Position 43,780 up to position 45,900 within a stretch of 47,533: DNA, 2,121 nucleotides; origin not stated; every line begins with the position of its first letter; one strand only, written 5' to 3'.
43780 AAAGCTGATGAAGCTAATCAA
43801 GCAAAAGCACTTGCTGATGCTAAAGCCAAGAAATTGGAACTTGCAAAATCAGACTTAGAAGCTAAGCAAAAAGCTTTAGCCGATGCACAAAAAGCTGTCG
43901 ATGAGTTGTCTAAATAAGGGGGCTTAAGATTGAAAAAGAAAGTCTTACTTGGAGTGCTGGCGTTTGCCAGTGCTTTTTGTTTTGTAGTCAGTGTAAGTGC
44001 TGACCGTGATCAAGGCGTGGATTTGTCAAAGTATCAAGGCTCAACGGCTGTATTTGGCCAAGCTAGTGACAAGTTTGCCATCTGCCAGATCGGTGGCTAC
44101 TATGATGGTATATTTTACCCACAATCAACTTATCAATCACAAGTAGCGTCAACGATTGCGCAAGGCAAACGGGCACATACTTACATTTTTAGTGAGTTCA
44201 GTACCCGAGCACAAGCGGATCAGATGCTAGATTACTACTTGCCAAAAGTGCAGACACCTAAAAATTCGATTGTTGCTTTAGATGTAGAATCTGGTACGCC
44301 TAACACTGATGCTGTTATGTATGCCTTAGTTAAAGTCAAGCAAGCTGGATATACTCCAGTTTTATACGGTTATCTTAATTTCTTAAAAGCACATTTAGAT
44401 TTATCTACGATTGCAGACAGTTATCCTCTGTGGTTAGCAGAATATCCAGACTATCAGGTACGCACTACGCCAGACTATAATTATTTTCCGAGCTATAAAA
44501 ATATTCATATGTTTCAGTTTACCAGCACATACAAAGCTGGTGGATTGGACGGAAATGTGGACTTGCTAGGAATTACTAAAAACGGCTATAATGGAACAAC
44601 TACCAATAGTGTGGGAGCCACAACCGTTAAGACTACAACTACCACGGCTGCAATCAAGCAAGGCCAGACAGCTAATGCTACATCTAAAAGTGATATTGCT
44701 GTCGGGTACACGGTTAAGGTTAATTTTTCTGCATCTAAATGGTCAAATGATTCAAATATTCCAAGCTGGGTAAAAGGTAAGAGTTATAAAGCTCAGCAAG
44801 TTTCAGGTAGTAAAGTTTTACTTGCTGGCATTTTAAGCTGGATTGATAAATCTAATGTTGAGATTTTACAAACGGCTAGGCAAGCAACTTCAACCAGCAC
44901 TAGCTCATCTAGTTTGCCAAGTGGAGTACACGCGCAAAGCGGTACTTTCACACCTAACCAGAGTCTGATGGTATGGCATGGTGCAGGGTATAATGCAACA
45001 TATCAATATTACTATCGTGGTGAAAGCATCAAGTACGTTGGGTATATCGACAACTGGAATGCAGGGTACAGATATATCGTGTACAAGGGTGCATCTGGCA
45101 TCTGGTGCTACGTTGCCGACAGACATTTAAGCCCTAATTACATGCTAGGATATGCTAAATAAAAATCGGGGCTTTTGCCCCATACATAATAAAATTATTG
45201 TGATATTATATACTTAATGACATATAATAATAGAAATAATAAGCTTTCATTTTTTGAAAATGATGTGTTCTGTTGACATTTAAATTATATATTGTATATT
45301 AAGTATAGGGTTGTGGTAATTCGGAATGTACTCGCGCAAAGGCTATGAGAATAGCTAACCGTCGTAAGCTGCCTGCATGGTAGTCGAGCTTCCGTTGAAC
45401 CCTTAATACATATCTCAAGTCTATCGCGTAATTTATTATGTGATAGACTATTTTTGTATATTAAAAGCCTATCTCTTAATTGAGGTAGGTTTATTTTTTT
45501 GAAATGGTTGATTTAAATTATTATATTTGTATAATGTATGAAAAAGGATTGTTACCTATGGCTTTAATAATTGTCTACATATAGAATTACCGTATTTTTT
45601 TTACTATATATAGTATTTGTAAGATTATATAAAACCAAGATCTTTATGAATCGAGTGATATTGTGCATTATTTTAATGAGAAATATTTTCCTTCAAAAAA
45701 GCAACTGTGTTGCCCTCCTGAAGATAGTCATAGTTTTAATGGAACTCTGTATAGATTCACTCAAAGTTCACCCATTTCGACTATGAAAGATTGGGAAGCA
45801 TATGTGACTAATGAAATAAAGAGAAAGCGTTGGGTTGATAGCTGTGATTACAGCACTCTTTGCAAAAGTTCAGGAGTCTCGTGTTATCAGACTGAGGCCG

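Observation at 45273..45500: Promoter-driven, GC-rich, multi-helix RNA candidate immediately upstream of the cargo operon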

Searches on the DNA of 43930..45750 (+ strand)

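Call 4: search_rna_families(source=window, start=45100, end=45750, threshold=evalue, max_evalue=10, show_alignments=3)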
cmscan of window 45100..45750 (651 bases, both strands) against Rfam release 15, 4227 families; matches with E-value up to 10: 4.
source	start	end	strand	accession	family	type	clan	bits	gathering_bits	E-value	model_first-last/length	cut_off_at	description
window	45160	45236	-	RF01401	rseX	Gene; sRNA;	-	23.1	50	2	1-94/94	no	rseX Hfq binding RNA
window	45421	45499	+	RF00378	Qrr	Gene; sRNA;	-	18.4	50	1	1-108/108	no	Qrr RNA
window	45340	45498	+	RF01456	VrrA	Gene; antisense;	-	17.2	50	2.6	1-140/140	no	Vibrio regulatory RNA of OmpA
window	45157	45213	-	RF02866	ncS16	Gene; sRNA;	-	16.9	48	1.2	1-83/83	no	Burkholderia sRNA 16 (Bc_KC_sr1)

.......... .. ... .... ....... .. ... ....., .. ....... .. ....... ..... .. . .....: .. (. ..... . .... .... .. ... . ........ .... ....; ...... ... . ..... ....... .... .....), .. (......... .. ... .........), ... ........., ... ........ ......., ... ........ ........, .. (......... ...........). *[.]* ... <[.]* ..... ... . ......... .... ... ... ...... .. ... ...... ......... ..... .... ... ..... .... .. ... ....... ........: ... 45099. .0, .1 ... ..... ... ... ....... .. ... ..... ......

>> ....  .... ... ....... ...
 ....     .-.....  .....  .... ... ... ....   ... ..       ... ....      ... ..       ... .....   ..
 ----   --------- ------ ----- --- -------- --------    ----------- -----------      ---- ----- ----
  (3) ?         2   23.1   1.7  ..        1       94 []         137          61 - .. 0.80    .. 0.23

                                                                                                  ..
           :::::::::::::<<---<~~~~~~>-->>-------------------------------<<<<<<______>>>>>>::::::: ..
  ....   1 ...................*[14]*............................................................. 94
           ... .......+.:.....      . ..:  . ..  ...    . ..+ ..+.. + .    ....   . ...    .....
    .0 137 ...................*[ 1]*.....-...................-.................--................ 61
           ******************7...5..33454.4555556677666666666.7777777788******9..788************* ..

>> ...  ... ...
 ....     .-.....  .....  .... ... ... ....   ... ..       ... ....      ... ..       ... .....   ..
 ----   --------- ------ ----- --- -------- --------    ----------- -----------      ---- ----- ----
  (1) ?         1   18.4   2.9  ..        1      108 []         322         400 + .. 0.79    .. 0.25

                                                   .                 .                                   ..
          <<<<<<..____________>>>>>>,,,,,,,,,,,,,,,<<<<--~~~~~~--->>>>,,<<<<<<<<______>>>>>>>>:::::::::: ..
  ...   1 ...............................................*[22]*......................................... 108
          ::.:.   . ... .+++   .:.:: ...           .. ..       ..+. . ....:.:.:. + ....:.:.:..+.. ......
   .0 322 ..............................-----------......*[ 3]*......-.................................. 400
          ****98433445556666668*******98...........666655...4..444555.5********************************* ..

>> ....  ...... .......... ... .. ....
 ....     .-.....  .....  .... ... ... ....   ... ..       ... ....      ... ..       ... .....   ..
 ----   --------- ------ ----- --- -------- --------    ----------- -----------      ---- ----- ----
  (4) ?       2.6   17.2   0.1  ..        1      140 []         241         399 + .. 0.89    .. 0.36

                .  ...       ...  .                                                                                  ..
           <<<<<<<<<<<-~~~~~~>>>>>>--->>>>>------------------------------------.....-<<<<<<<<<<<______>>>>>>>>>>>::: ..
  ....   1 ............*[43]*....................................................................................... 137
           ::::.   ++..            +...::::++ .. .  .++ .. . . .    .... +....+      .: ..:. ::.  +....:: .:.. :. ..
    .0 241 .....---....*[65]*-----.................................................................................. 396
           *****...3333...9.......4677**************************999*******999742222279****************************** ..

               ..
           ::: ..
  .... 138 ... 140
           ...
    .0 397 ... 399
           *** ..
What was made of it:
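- On Any Rfam 15 family (riboswitches, ribozymes, sRNAs, CRISPR repeats, tracrRNA, tRNA-like, etc.): At E <= 10 on 45100-45750 the only hits were terminator-driven matches of 17-23 bits against thresholds of 48-50 (call 4).
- On RNA anti-CRISPR / solitary CRISPR repeat: No Rfam CRISPR-DR or tracrRNA model hit at E <= 10 (call 4).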

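Call 9: search_dna_similar(query=window:45163-45662:+, collection=phages, mode=distant, max_rows=40)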
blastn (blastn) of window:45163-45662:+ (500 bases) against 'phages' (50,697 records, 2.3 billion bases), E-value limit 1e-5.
No match.

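Call 38: search_rna_families(sources=[L007, L008, L009, L010, L011, L012, L013, L014, L015, L016, L074, L003, L072, L068], threshold=gathering)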
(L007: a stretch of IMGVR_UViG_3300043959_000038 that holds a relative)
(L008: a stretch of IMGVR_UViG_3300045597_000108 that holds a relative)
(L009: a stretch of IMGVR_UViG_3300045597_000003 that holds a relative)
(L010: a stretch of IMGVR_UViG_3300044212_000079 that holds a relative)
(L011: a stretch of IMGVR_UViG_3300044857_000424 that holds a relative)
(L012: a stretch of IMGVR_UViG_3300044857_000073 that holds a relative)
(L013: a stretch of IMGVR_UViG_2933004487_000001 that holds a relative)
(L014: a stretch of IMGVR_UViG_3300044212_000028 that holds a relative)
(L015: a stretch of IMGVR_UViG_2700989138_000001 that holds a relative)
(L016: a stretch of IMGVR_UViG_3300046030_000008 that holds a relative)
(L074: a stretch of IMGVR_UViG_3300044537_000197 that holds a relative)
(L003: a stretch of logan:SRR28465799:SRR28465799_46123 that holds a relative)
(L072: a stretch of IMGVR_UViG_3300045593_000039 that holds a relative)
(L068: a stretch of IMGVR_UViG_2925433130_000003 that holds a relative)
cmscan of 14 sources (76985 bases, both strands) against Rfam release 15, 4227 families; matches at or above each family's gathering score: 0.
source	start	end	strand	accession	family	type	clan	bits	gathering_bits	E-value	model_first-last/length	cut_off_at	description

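Call 39: search_rna_families(source=L008, start=4200, end=4460, threshold=evalue, max_evalue=5)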
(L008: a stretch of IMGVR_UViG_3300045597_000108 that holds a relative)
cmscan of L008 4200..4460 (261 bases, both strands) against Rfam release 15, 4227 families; matches with E-value up to 5: 7.
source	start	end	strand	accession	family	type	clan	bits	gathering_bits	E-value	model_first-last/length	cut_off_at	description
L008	4346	4440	+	RF00378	Qrr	Gene; sRNA;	-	25.5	50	0.009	1-108/108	no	Qrr RNA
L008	4378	4423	+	RF04343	Plastid-psbA-2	Cis-reg;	CL00153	22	55.8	0.055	1-60/60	no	Plastid-psbA-2 3UTR RNA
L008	4223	4391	-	RF02834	VqmR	Gene; sRNA;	-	21.8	76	0.039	1-154/154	no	Vibrio RNA VqmR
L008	4364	4442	+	RF02064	STnc370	Gene; sRNA;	-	20.1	54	2.7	1-71/71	no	Enterobacterial sRNA STnc370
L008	4379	4460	+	RF00545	snopsi18S-841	Gene; snRNA; snoRNA; HACA-box;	CL00033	14.2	50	3.9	1-114/145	3'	Small nucleolar RNA psi18S-841/snoR66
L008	4365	4442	+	RF00557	L10_leader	Cis-reg; leader;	-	13.8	44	4.7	28-134/138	no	Ribosomal protein L10 leader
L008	4283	4426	+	RF01969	RMST_8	Gene; lncRNA;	-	13.5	80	2.6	1-143/143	no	Rhabdomyosarcoma 2 associated transcript conserved region 8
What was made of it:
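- Tried and rejected: The neighbouring phages also gave nothing (calls 38, 39).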

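Call 40: search_dna_similar(query=window:45300-45460:+, collection=phages, mode=distant, max_evalue=5, max_rows=20)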
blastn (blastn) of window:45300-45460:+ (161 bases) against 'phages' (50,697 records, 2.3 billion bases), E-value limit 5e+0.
Records with a match: 3; places in all: 3; records where one place covers at least 80% of the query: 0.
Best place of each record, by identity: 90-95% 1; 80-90% 2.
By first word of the organism name: Streptomyces 2; Bacteriophage 1.
By host as written in the record: Streptomyces sp. 5a 2; - 1.
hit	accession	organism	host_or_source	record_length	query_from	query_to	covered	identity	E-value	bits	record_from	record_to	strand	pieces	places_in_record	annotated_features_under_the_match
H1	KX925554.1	Streptomyces phage BRock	Streptomyces sp. 5a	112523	49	81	20%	84.8%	2e+0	38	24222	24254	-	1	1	hypothetical protein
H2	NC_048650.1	Streptomyces phage BRock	Streptomyces sp. 5a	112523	49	81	20%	84.8%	2e+0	38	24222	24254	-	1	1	hypothetical protein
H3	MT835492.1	Bacteriophage sp.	human fecal samples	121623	136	160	16%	92.0%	2e+0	37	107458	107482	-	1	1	record has no annotation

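Call 41: search_dna_similar(query=window:45300-45460:+, collection=plasmids, mode=distant, max_evalue=5, max_rows=20)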
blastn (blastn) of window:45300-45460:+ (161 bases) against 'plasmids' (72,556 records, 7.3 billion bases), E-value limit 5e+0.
Records with a match: 1; places in all: 1; records where one place covers at least 80% of the query: 0.
Best place of each record, by identity: >=99% 1.
By first word of the organism name: Staphylococcus 1.
By predicted mobility (MOB-suite, as given by PLSDB): non-mobilizable 1.
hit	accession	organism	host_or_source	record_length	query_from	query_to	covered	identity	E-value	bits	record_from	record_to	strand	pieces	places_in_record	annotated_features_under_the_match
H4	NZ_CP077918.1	Staphylococcus aureus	Homo sapiens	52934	141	161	13%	100.0%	2e+0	39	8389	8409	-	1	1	lipase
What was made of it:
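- Tried and rejected: blastn of the intergenic region and of the unit against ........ phages and PLSDB plasmids returned only chance fragments (calls 9, 40, 41).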

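Call 68: build_rna_model(alignment_id=A2, structure=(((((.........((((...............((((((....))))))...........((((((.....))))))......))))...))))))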
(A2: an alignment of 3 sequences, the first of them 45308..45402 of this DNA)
Model R1 built from alignment A2 (3 sequences, 95 columns); structure: as given.
model positions 95; base pairs 21; branch points 1; effective number of sequences 0.84; information 0.602 bits per position. Calibrated on 0.2 Mb of random sequence (short: E-values are rough).
structure used (alignment columns):
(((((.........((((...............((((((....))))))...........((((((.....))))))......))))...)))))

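Call 69: search_with_rna_model(model_id=R1, sources=[window, L003, L005, L007, L008, L009, L010, L011, L012, L013, L014, L015, L016, L017, L018, L019, L020, L021, L022, L023, L024, L025, L026, L027, L028, L029, L030, L031, L032, L033, L034, L035, L036, L037, L038, L039, L040, L041, L042, L043, L044, L045, L046, L047, L048, L049, L050, L051, L052, L053, L054, L055, L056, L057, L058, L059, L060, L061, L062, L063, L064, L065, L066, L067, L068, L069, L070, L071, L072, L073, L074, L075, L076, L077, L078, L079, L092, L093, L095, L096, L097, L098, L099, L100], max_evalue=10)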
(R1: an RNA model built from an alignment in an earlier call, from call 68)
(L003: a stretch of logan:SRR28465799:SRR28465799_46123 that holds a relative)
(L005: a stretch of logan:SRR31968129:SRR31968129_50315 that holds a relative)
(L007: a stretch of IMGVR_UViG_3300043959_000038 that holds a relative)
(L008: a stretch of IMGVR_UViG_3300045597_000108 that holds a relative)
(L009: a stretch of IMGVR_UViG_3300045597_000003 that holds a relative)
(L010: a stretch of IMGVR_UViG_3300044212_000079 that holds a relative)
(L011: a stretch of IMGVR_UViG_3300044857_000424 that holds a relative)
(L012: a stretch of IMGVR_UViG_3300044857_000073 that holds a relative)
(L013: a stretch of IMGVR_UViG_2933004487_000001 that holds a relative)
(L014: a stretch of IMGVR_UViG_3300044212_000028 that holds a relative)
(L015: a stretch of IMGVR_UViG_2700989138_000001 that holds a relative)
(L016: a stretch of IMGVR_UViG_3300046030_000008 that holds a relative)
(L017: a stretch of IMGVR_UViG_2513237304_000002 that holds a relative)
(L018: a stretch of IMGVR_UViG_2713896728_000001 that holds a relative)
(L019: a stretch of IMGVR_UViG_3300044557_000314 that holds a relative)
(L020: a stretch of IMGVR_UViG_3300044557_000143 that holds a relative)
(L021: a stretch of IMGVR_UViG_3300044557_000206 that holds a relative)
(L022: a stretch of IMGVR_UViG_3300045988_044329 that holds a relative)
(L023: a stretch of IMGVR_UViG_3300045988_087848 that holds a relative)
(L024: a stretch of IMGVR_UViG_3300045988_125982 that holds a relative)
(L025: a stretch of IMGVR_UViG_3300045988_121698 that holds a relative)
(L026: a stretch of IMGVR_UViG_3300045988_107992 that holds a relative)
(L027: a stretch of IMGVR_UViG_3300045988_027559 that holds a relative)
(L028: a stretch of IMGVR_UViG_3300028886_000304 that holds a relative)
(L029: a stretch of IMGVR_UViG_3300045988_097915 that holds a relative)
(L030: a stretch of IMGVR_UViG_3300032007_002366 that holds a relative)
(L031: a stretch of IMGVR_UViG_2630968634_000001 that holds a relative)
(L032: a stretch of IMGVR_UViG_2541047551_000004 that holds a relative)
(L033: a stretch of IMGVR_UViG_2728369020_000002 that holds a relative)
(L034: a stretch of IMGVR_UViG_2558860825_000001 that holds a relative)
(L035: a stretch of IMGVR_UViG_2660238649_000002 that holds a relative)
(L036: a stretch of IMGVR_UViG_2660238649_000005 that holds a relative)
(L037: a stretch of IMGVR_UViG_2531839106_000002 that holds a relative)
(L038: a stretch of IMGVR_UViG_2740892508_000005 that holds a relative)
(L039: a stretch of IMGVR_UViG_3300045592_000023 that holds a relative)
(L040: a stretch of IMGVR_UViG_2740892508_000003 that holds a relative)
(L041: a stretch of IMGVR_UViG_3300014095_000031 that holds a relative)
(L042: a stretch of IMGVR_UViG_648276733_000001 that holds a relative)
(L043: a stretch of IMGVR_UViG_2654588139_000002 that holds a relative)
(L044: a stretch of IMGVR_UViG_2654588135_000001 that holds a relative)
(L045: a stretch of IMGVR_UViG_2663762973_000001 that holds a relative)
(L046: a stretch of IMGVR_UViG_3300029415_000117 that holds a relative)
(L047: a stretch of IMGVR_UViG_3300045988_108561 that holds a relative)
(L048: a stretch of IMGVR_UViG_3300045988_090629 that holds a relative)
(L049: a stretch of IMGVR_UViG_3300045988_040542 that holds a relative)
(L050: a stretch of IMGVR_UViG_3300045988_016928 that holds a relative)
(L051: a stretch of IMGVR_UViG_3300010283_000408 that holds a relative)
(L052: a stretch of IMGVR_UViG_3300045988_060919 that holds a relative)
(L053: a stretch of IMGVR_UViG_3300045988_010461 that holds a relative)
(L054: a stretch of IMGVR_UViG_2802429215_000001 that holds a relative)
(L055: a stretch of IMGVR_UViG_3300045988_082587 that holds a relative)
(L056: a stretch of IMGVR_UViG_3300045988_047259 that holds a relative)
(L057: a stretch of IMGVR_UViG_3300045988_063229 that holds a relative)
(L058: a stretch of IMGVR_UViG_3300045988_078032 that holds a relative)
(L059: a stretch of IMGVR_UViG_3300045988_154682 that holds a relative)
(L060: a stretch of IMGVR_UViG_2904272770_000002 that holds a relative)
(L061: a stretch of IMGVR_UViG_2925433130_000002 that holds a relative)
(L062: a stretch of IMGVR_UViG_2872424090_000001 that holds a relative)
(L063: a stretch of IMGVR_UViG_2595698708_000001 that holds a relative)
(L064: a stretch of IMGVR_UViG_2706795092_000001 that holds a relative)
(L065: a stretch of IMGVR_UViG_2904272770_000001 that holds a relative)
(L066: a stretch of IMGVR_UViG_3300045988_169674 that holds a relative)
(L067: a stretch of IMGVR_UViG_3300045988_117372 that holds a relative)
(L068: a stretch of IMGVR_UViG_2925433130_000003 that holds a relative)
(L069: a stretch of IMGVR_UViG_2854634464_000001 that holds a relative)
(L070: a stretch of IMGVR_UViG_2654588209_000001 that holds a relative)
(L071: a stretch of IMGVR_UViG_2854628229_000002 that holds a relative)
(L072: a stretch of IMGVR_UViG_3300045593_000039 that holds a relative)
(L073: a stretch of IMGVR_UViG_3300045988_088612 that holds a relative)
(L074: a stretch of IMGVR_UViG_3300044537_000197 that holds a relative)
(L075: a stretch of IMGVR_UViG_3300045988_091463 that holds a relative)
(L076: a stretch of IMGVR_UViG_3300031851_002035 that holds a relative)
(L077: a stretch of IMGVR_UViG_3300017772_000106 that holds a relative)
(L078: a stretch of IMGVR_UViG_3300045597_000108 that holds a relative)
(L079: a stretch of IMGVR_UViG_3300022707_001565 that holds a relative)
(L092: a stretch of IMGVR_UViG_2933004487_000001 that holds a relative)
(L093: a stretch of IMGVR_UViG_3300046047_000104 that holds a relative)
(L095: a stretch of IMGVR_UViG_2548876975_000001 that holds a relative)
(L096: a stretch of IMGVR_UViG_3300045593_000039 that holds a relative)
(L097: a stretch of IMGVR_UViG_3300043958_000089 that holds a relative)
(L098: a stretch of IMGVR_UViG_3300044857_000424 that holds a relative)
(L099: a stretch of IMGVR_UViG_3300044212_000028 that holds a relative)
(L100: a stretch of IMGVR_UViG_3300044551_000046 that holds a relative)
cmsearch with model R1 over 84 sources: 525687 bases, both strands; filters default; matches with E-value up to 10: 1.
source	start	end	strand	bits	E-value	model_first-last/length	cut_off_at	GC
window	45308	45402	+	126.7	3.9e-29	1-95/95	no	0.52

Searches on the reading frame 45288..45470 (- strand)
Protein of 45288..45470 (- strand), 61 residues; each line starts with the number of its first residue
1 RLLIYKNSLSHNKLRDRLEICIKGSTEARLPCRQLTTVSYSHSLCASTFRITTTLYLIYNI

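Call 52: search_protein_families(library=phrogs, proteins=[window:45288-45470:-], max_evalue=10)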
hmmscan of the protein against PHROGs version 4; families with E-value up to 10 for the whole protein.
seq(61 aa): 0 families

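Call 53: search_protein_families(library=pfam, proteins=[window:45288-45470:-], max_evalue=10)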
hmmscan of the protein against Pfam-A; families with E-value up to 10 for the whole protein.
seq(61 aa): 0 families
